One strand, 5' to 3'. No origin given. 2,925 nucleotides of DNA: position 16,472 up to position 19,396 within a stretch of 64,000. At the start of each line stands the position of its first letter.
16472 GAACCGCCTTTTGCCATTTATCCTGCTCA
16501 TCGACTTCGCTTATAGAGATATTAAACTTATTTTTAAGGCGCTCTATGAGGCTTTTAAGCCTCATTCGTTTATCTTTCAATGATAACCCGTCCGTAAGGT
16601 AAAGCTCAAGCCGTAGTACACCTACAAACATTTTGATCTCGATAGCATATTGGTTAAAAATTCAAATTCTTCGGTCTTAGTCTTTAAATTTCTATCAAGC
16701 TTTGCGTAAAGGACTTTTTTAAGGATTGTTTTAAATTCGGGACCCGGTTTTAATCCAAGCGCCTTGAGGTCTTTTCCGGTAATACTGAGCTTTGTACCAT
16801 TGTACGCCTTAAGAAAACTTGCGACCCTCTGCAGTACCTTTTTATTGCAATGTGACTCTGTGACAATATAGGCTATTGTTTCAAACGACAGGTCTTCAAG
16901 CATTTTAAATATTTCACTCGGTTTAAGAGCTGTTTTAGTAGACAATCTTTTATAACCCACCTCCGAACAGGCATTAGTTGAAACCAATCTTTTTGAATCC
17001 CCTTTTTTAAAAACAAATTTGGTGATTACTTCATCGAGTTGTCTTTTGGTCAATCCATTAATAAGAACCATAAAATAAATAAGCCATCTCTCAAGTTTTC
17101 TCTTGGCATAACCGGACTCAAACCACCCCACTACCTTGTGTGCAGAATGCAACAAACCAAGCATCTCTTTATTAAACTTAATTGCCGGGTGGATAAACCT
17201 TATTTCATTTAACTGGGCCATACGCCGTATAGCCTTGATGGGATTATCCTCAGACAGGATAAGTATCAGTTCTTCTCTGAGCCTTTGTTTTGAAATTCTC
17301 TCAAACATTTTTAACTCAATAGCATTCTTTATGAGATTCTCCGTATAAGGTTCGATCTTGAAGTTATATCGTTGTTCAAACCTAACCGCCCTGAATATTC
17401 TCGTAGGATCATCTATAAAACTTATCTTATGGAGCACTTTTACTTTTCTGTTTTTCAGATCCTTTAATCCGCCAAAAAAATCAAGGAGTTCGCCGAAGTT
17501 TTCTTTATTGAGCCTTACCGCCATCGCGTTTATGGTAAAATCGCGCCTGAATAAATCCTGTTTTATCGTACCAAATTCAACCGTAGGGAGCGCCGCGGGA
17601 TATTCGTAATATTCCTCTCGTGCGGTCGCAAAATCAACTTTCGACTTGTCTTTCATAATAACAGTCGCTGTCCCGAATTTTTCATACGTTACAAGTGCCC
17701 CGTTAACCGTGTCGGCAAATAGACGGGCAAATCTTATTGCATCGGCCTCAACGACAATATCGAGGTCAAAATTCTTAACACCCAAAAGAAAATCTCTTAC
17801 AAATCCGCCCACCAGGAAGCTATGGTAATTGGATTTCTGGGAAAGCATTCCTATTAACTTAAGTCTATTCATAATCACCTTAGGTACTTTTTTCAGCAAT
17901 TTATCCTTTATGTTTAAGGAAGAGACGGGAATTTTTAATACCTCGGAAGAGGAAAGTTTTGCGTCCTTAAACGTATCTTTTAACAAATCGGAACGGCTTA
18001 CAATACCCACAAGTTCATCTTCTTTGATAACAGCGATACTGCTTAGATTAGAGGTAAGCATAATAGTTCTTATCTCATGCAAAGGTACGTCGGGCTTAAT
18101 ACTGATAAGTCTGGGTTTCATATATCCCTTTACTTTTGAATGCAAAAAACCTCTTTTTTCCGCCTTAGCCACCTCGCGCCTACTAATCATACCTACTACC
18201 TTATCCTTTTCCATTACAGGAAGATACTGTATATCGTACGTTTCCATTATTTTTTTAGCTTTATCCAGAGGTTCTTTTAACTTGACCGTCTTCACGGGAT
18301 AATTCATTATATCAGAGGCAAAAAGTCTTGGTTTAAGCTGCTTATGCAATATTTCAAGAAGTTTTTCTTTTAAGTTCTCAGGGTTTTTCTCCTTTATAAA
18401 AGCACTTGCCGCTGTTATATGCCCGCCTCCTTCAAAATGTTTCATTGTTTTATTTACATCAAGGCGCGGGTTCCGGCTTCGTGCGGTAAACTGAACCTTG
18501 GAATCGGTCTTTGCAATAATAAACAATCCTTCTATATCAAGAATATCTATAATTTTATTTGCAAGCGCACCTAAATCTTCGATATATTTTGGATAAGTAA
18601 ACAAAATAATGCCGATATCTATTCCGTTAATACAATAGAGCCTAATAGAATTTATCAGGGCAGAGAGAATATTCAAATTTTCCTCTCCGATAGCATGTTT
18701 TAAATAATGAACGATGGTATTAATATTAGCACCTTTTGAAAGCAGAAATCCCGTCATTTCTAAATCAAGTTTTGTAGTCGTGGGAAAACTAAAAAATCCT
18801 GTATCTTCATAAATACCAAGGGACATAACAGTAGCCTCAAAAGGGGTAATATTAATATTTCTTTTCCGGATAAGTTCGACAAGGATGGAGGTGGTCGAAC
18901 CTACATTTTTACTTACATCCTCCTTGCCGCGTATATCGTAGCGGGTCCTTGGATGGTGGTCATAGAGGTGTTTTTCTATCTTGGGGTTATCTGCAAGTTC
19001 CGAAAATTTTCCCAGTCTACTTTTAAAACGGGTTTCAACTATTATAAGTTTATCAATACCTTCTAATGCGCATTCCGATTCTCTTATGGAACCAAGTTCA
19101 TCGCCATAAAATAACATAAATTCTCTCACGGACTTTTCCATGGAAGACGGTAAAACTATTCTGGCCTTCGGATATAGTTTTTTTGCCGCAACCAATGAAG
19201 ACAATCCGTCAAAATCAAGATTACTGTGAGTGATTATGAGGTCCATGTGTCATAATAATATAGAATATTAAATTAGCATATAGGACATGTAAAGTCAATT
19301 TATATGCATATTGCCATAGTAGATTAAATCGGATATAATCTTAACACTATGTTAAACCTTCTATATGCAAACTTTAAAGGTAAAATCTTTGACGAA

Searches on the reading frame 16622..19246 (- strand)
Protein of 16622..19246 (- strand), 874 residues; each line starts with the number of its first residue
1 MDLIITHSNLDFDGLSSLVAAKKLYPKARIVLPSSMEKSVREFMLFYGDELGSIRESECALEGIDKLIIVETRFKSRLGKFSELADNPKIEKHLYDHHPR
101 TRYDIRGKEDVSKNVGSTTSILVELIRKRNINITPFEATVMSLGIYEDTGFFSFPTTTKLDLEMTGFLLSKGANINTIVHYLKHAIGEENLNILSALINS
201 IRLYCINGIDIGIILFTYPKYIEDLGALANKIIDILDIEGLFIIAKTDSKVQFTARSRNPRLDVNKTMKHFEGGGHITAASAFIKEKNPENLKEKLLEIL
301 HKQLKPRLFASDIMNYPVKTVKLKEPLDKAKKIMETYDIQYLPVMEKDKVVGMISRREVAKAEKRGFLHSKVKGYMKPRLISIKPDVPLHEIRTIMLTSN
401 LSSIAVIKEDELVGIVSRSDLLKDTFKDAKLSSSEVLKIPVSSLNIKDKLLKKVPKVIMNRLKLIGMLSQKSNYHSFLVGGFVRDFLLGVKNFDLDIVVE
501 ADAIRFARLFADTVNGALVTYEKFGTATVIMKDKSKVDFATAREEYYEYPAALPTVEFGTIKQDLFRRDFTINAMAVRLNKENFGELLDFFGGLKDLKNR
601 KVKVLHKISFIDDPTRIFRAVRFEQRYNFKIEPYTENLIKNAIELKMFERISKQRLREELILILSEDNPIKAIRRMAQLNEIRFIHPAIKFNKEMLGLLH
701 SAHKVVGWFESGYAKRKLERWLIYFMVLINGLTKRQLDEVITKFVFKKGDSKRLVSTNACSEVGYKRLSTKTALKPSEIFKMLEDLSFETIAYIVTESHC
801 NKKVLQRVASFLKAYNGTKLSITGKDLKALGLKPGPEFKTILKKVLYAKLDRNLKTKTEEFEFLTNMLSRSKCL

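Call 65: search_protein_families(library=ncbifam, proteins=[window:16622-19246:-], max_evalue=1e-10)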
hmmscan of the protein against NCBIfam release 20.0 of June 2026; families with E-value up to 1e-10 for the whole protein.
window:16622-19246:- (874 aa): 17 families
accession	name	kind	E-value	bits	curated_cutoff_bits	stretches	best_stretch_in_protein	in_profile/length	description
NF041569.1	A-tRNAntase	equivalog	8.1e-219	729.1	1440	1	1-869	1-878/880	A-adding tRNA nucleotidyltransferase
NF009814.0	PRK13299.1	equivalog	3.3e-39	135.1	290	1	470-861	17-386/396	CCA tRNA nucleotidyltransferase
TIGR02692.1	tRNA_CCA_actino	equivalog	2.8e-38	131.8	438.8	1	463-691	17-245/466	CCA tRNA nucleotidyltransferase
TIGR01942.1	pcnB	subfamily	1.4e-29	103.2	305.65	1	463-690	20-242/425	polynucleotide adenylyltransferase PcnB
NF008137.0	PRK10885.1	equivalog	4.8e-23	81.6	451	1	476-689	3-210/409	multifunctional CCA addition/repair protein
NF009811.0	PRK13296.1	equivalog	1e-19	70.6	469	1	477-763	4-273/360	CCA tRNA nucleotidyltransferase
NF008634.1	PRK11623.1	equivalog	1.3e-17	63.5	702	1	458-687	46-281/469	polynucleotide adenylyltransferase PcnB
NF009813.0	PRK13298.1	equivalog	1.5e-17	63.6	606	1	476-691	3-212/417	tRNA CCA-pyrophosphorylase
NF011110.0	PRK14538.1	equivalog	1.2e-15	56.8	707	1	66-302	448-680/838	putative bifunctional signaling protein/50S ribosomal protein L9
NF009812.0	PRK13297.1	equivalog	1.5e-15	57.2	624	1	475-689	13-219/364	tRNA CCA-pyrophosphorylase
NF041552.1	TF_PrdR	equivalog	3.1e-15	55.5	795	1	311-429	9-129/577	sigma-54 dependent transcriptional regulator PrdR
NF011447.0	PRK14869.2-3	equivalog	5.5e-15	54.9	522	0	370-466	68-168/540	putative manganese-dependent inorganic diphosphatase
NF053633.1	OlncasPapPhNrnA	equivalog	6.7e-14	51.5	350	1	68-288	83-302/317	bifunctional oligoribonuclease/PAP phosphatase NrnA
NF011443.0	PRK14869.1-5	equivalog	1.1e-12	47.2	335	0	113-175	351-412/546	putative manganese-dependent inorganic diphosphatase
NF053863.1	DS11_antiphage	equivalog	2.8e-12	46.3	260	0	379-463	84-170/305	CBS domain-containing anti-phage protein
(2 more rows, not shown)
